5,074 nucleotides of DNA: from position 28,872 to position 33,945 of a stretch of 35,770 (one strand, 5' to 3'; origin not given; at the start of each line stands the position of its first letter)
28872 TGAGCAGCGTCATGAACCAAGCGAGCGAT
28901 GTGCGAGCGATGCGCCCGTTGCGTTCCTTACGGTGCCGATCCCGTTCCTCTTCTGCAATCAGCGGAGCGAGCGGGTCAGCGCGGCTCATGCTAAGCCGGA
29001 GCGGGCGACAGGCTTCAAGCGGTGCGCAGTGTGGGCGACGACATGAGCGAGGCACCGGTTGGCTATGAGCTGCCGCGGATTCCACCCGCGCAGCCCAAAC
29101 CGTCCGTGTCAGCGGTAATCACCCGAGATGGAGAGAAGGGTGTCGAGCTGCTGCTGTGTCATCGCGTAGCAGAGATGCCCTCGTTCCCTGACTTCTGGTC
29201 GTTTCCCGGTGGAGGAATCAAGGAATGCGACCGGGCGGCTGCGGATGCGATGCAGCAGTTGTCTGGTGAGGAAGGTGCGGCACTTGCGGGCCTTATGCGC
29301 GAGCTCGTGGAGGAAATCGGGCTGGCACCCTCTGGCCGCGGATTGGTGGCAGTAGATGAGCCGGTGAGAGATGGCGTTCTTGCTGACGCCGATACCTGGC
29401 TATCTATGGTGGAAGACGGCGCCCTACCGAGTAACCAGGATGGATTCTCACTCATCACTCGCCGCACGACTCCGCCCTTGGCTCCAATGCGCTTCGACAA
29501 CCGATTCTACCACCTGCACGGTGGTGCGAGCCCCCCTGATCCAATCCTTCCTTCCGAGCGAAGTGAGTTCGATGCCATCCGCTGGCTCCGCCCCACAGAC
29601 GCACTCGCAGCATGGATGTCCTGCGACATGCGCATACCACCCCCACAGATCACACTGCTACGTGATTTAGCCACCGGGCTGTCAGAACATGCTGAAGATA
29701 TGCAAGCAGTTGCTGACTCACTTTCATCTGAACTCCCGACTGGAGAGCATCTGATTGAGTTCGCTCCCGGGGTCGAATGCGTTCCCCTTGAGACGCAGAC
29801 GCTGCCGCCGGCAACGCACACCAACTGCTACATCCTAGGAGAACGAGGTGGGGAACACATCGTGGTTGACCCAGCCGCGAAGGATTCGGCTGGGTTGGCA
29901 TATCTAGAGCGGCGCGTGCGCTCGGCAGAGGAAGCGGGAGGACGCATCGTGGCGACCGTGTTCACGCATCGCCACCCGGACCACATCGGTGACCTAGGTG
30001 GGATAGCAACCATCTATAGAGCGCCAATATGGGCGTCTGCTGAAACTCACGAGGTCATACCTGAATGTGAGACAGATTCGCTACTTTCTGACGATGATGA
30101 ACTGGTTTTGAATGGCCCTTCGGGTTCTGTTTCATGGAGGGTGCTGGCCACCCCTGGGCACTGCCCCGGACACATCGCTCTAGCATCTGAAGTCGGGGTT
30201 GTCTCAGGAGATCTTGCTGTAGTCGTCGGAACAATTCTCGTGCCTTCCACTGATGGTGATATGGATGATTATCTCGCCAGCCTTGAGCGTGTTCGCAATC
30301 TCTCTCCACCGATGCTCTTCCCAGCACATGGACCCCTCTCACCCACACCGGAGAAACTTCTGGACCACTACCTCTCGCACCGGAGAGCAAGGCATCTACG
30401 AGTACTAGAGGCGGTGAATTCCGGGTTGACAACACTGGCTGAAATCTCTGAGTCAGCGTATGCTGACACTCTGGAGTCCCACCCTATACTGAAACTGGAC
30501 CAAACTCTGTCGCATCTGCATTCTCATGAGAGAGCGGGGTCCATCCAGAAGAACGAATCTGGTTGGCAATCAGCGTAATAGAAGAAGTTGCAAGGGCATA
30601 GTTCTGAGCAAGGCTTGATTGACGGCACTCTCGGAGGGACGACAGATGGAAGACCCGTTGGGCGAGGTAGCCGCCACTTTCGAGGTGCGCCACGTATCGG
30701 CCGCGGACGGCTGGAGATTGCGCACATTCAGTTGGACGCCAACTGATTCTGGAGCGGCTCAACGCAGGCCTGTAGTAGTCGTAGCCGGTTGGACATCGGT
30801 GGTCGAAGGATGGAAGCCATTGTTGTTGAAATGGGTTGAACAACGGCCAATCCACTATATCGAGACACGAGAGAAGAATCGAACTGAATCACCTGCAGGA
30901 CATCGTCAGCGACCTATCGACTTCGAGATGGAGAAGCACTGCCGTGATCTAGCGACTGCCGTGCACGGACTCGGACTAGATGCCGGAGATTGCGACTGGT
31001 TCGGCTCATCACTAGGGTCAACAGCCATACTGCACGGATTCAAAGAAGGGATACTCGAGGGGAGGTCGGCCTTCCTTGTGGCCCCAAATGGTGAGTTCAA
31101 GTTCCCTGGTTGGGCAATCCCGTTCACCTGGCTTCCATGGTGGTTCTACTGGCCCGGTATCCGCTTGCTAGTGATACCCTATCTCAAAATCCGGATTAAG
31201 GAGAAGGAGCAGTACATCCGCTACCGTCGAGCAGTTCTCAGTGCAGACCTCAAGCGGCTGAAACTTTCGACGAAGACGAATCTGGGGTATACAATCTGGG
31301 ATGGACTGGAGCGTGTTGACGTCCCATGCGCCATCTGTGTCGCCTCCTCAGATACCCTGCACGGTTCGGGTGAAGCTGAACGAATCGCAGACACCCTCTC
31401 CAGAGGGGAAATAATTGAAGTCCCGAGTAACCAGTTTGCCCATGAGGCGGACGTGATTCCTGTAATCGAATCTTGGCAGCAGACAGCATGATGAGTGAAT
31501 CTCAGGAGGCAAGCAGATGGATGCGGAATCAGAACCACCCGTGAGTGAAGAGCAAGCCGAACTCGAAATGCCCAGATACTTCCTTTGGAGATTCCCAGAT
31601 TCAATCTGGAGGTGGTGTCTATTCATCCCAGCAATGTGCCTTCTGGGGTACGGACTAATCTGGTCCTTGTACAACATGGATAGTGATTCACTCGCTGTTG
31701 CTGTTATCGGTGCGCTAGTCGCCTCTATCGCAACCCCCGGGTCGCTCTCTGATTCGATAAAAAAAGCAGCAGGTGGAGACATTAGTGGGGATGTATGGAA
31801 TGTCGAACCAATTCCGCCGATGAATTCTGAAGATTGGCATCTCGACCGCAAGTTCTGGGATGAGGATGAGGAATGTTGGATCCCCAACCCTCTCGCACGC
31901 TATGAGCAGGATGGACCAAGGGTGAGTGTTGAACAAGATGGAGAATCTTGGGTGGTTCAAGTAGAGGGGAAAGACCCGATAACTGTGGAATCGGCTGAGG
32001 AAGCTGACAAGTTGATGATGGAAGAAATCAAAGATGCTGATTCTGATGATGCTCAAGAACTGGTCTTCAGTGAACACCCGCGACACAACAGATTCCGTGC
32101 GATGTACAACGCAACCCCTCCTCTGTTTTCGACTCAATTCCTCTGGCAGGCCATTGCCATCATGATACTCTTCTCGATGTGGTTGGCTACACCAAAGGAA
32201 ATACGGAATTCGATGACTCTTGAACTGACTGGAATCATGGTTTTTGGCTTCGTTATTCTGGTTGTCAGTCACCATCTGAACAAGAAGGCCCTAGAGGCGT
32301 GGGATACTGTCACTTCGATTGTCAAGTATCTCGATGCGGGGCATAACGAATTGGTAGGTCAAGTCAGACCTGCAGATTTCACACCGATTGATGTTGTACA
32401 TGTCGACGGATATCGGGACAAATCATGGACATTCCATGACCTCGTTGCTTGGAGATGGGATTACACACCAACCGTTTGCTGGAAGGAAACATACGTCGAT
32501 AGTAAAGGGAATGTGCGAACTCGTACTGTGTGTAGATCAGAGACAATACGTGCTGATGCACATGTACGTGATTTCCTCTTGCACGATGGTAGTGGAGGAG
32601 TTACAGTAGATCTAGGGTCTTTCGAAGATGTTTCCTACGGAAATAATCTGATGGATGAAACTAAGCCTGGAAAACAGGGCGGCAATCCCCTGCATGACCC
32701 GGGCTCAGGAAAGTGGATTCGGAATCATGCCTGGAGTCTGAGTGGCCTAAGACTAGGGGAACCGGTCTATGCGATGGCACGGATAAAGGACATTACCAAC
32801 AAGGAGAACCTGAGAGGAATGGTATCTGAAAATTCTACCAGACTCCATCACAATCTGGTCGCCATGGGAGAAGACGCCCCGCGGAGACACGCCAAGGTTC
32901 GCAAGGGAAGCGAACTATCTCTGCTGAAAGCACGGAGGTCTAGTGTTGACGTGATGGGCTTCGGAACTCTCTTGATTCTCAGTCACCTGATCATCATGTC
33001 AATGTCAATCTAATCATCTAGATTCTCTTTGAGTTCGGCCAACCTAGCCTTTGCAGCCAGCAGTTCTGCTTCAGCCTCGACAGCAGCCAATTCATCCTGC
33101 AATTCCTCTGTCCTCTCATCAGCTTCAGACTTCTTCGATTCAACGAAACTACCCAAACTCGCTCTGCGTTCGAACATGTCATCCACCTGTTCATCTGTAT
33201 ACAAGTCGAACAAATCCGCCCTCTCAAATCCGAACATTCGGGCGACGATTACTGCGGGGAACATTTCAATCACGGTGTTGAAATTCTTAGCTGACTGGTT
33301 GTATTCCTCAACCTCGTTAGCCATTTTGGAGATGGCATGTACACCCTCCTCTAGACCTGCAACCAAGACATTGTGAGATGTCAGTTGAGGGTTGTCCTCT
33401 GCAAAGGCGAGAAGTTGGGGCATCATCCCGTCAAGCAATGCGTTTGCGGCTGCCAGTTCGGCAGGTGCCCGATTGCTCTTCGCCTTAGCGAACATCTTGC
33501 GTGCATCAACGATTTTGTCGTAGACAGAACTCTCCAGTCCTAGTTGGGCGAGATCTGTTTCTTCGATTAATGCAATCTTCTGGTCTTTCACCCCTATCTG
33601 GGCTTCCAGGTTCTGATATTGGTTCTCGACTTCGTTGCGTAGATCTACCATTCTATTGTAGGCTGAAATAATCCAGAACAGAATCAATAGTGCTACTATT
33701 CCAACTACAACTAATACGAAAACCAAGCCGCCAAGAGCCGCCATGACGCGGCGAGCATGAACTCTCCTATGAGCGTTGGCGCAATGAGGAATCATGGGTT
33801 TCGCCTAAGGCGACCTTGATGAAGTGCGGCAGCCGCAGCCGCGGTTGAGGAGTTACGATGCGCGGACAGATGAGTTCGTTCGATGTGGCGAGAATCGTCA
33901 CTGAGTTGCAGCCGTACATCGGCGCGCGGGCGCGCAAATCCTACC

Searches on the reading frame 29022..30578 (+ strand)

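Call 22: search_protein_families(library=pfam, proteins=[window:29022-30578:+], max_evalue=0.01)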
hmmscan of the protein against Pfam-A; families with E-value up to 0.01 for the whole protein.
window:29022-30578:+ (518 aa): 3 families
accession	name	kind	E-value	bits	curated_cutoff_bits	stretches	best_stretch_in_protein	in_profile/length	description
PF00753.33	Lactamase_B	-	7e-21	75.5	22.7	1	265-436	4-196/196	Metallo-beta-lactamase superfamily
PF00293.34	NUDIX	-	1e-08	35.7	21.1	1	26-194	3-118/134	NUDIX domain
PF12706.13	Lactamase_B_2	-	3.8e-05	23.8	27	1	280-347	3-71/200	Beta-lactamase superfamily domain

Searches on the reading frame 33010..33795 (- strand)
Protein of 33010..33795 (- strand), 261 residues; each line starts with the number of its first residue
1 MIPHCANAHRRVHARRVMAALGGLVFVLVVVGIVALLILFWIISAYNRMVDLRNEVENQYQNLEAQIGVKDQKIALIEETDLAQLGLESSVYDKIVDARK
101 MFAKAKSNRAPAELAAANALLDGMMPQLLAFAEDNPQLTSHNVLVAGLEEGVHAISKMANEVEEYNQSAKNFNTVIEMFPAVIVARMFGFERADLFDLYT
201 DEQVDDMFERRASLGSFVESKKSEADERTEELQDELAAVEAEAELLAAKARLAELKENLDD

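Call 22: search_protein_families(library=pfam, proteins=[window:33010-33795:-], max_evalue=0.01)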
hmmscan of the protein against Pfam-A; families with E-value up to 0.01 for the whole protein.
window:33010-33795:- (261 aa): 1 family
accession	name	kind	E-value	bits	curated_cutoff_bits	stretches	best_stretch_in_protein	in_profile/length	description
PF04011.17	LemA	-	2e-17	63.8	26.2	1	85-203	27-141/149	LemA family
